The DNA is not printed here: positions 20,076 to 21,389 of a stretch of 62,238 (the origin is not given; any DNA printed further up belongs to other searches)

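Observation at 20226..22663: GlcD-type FAD dehydrogenase paired with a GlcF-N/ferredoxin/MvhD fusion: a possible 2-hydroxyacid input to HdrA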

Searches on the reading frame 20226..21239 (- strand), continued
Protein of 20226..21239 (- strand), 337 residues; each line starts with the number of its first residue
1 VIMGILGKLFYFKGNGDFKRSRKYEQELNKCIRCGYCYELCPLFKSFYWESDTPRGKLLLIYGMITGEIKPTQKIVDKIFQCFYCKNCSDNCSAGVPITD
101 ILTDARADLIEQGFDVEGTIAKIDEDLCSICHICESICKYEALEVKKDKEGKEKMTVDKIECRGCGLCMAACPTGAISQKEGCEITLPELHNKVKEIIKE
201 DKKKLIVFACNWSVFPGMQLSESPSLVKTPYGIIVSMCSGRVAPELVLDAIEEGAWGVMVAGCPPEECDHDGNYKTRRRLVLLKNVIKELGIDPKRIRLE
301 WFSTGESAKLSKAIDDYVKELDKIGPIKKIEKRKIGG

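Call 66: search_protein_families(library=pfam, proteins=[L006:6921-8147:-, L006:8096-8797:-, L006:8800-9810:-, L006:9791-10438:-, L006:11355-12521:-, L029:5034-6875:+, L029:3657-4667:+, L029:13360-14256:+, L029:14291-15403:+, L029:15407-17113:+], max_evalue=0.0001)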
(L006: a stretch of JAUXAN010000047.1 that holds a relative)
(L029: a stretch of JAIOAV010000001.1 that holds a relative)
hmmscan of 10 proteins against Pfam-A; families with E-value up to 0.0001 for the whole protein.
L006:6921-8147:- (408 aa): 2 families
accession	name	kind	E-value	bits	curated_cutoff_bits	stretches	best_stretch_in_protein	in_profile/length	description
PF01758.21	SBF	-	7.5e-42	143.6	24.3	1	80-313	1-190/191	Sodium Bile acid symporter family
PF13593.11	SBF_like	-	3e-08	33.8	25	1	40-384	2-291/313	SBF-like CPA transporter family (DUF4137)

L006:8096-8797:- (233 aa): 1 family
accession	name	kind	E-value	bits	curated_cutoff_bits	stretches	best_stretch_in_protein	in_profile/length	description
PF02683.22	DsbD_TM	-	4.3e-14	52.8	27.1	1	19-227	3-212/219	Cytochrome C biogenesis protein transmembrane domain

L006:8800-9810:- (336 aa): 3 families
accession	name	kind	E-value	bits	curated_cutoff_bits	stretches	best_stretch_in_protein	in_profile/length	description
PF00085.26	Thioredoxin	-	4.3e-15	56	23.5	1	244-331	16-102/103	Thioredoxin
PF13098.12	Thioredoxin_2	-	1.4e-10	41.9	27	1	243-330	2-104/104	Thioredoxin-like domain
PF13905.12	Thioredoxin_8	-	1.6e-05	25.6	27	0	246-287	1-44/94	Thioredoxin-like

L006:9791-10438:- (215 aa): 2 families
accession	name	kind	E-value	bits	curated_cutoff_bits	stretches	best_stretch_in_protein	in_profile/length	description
PF07610.17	DUF1573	-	2.4e-25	88.8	26.1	1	39-136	1-98/98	Protein of unknown function (DUF1573)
PF22544.2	HYDIN_VesB_CFA65-like_Ig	-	1e-18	67.8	25.5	1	37-134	1-99/100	HYDIN/CFA65/VesB-like, Ig-like domain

L006:11355-12521:- (388 aa): 1 family
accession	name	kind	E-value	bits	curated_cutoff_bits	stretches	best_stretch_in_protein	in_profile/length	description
PF03773.19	ArsP_1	-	5.5e-79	265.8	32.3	1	33-385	3-293/294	Predicted permease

L029:5034-6875:+ (613 aa): 2 families
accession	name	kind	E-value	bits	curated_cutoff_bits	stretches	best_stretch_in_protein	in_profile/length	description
PF01314.23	AFOR_C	-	6.7e-127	424.2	27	1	228-604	11-385/385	Aldehyde ferredoxin oxidoreductase, domains 2 & 3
PF02730.20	AFOR_N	-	4e-71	239.3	29.8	1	6-205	1-198/199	Aldehyde ferredoxin oxidoreductase, N-terminal domain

L029:3657-4667:+ (336 aa): 2 families
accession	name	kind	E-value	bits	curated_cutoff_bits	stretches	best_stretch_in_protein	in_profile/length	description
PF02800.25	Gp_dh_C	-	1.8e-65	219.8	24.4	1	159-315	1-158/158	Glyceraldehyde 3-phosphate dehydrogenase, C-terminal domain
PF00044.30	Gp_dh_N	-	2.4e-36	124.5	31.7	1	3-104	1-100/101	Glyceraldehyde 3-phosphate dehydrogenase, NAD binding domain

L029:13360-14256:+ (298 aa): 16 families
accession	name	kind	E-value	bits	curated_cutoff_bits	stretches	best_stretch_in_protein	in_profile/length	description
PF12838.12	Fer4_7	-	1.5e-26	93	27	3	34-89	1-52/52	4Fe-4S dicluster domain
PF00037.32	Fer4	-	2.5e-26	90.8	21.1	2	30-51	3-24/24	4Fe-4S binding domain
PF13187.11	Fer4_9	-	2.8e-17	62.9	27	1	35-89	2-51/52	4Fe-4S dicluster domain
PF13237.11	Fer4_10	-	9.4e-17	61.1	25.5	2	33-86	7-53/53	4Fe-4S dicluster domain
PF12837.12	Fer4_6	-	5.1e-16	58.2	25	1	33-50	7-24/24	4Fe-4S binding domain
PF14697.11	Fer4_21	-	1.7e-14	54.1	35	1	30-52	36-59/59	4Fe-4S dicluster domain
PF13484.11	Fer4_16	-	5.2e-14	53.2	30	0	35-61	2-28/66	4Fe-4S double cluster binding domain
PF25160.1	LdpA_Fe-S-bd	-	1.1e-13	51.1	27.6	1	195-239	1-42/49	LdpA Fe-S cluster-binding domain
PF12797.12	Fer4_2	-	1.5e-11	43.9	24.5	0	33-46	8-21/22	4Fe-4S binding domain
PF13183.11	Fer4_8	-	7e-10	39.7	27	0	33-88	3-67/68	4Fe-4S dicluster domain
PF12798.12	Fer4_3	-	1e-09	38.9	27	0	35-49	1-15/15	4Fe-4S binding domain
PF12800.12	Fer4_4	-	3.4e-08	33.6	24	0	33-46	2-15/17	4Fe-4S binding domain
PF13534.11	Fer4_17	-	2.1e-06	28.6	22.2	0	35-88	2-59/61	4Fe-4S dicluster domain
PF13370.11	Fer4_13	-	6e-05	24.1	24.5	0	33-47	4-18/58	4Fe-4S single cluster domain of Ferredoxin I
PF13459.11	Fer4_15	-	6.1e-05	24.1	22.4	0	157-179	1-23/66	4Fe-4S single cluster domain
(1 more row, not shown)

L029:14291-15403:+ (370 aa): 1 family
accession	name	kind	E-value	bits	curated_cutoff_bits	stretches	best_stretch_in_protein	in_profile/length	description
PF01522.26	Polysacc_deac_1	-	5.1e-28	98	23.1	1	187-311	3-121/124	Polysaccharide deacetylase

L029:15407-17113:+ (568 aa): 3 families
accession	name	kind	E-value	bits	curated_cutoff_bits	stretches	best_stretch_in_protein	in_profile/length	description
PF05833.16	NFACT_N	-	2.9e-83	280.6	31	1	4-439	1-444/456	NFACT N-terminal and middle domains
PF05670.18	NFACT-R_1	-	5.1e-13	50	29.8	1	457-547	8-101/112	NFACT protein RNA binding domain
PF18297.6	NFACT-R_2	-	2.9e-07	31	26.9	1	455-539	5-85/104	NFACT protein RNA binding domain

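Call 70: predict_structure(alignment_id=A2)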
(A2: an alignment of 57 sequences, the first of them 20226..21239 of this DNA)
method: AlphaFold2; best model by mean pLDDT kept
length: 337 residues; sequences in the alignment: 57
mean_pLDDT: 84.4   pTM: 0.78
mean pLDDT of the five models: 84.4, 84.2, 81.6, 80.8, 76.8
residues with pLDDT >= 90: 162; 70-90: 129; 50-70: 30; < 50: 16
segments of 3 or more residues with pLDDT < 50: 219-226, 332-337
pLDDT, mean of each block of 10 residues (from residue 1): 56 69 90 71 76 89 92 93 85 88 95 91 94 92 95 95 86 87 77 86 88 59 55 86 90 94 87 89 94 96 86 95 86 46
secondary structure, 60 per line:
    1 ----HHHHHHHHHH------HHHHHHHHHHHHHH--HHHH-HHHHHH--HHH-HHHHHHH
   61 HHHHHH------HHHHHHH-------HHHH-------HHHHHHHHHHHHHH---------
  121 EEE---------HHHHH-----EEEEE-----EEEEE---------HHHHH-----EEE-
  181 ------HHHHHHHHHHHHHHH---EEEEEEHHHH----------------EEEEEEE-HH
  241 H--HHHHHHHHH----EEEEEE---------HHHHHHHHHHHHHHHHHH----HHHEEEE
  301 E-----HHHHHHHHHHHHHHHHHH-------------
elements in order: H5-14 H21-34 H37-40 H42-47 H54-66 H73-79 H87-90 H98-111 E121-123 H133-137 E143-147 E153-157 H167-171 E177-179 H187-201 E205-210 H211-214 E231-237 H244-252 E257-262 H272-289 E297-301 H307-324

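Call 72: fold_search(model_id=the predicted structure, library=pdb)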
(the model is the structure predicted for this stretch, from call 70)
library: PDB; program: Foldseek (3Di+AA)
matches with E <= 10: 775; with E <= 0.001: 8
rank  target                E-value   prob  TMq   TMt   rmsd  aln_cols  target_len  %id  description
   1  5odc_D                6.1e-09  1.00  0.32  0.76   3.6       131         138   37  Heterodisulfide reductase / [NiFe]-hydrogenase complex from Methanothermococcus thermolithotrophicus at 2.3 A resoluti (released 2017-08-30)
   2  5odh_D                9.7e-09  1.00  0.32  0.76   3.6       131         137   38  Heterodisulfide reductase / [NiFe]-hydrogenase complex from Methanothermococcus thermolithotrophicus soaked with heter (released 2017-08-30)
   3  8rvu_F                9.6e-08  1.00  0.32  0.82   3.4       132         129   35  CryoEM structure of the Elp-Hdr complex of Methanothermobacter marburgensis state 2 (composite structure) (released 2025-05-14)
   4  7bkb_F                8.7e-07  1.00  0.34  0.79   3.2       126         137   32  Formate dehydrogenase - heterodisulfide reductase - formylmethanofuran dehydrogenase complex from Methanospirillum hun (released 2021-09-29)
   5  5odi_A                3.4e-04  1.00  0.22  0.12   7.9       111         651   27  Heterodisulfide reductase / [NiFe]-hydrogenase complex from Methanothermococcus thermolithotrophicus cocrystallized wi (released 2017-08-30)
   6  7bkb_A                3.8e-04  1.00  0.20  0.11   7.5       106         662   28  Formate dehydrogenase - heterodisulfide reductase - formylmethanofuran dehydrogenase complex from Methanospirillum hun (released 2021-09-29)
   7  5odc_A                5.4e-04  1.00  0.21  0.11   8.0       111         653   27  Heterodisulfide reductase / [NiFe]-hydrogenase complex from Methanothermococcus thermolithotrophicus at 2.3 A resoluti (released 2017-08-30)
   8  5odh_A                6.0e-04  1.00  0.21  0.11   7.9       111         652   27  Heterodisulfide reductase / [NiFe]-hydrogenase complex from Methanothermococcus thermolithotrophicus soaked with heter (released 2017-08-30)
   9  7bkd_A                1.2e-03  1.00  0.21  0.11   7.1       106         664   28  Formate dehydrogenase - heterodisulfide reductase - formylmethanofuran dehydrogenase complex from Methanospirillum hun (released 2021-09-29)
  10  7arc_I                6.0e-03  1.00  0.15  0.24  20.0       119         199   23  Cryo-EM structure of Polytomella Complex-I (peripheral arm) (released 2021-12-08)
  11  8rvu_A                7.7e-03  1.00  0.17  0.09   8.6        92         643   30  CryoEM structure of the Elp-Hdr complex of Methanothermobacter marburgensis state 2 (composite structure) (released 2025-05-14)
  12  1hfe_L                8.6e-03  0.95  0.20  0.18  15.9       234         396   15  1.6 A RESOLUTION STRUCTURE OF THE FE-ONLY HYDROGENASE FROM DESULFOVIBRIO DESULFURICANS (released 1999-04-20)
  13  5t61_R                1.5e-02  1.00  0.16  0.16   3.5        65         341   32  TUNGSTEN-CONTAINING FORMYLMETHANOFURAN DEHYDROGENASE FROM METHANOTHERMOBACTER WOLFEII, TRICLINIC FORM AT 2.55 A (released 2016-10-19)
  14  5t5i_N                1.6e-02  1.00  0.16  0.17  10.6       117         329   26  TUNGSTEN-CONTAINING FORMYLMETHANOFURAN DEHYDROGENASE FROM METHANOTHERMOBACTER WOLFEII, ORTHORHOMBIC FORM AT 1.9 A (released 2016-10-19)
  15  5t5i_F                1.6e-02  1.00  0.16  0.16  10.6       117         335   26  TUNGSTEN-CONTAINING FORMYLMETHANOFURAN DEHYDROGENASE FROM METHANOTHERMOBACTER WOLFEII, ORTHORHOMBIC FORM AT 1.9 A (released 2016-10-19)
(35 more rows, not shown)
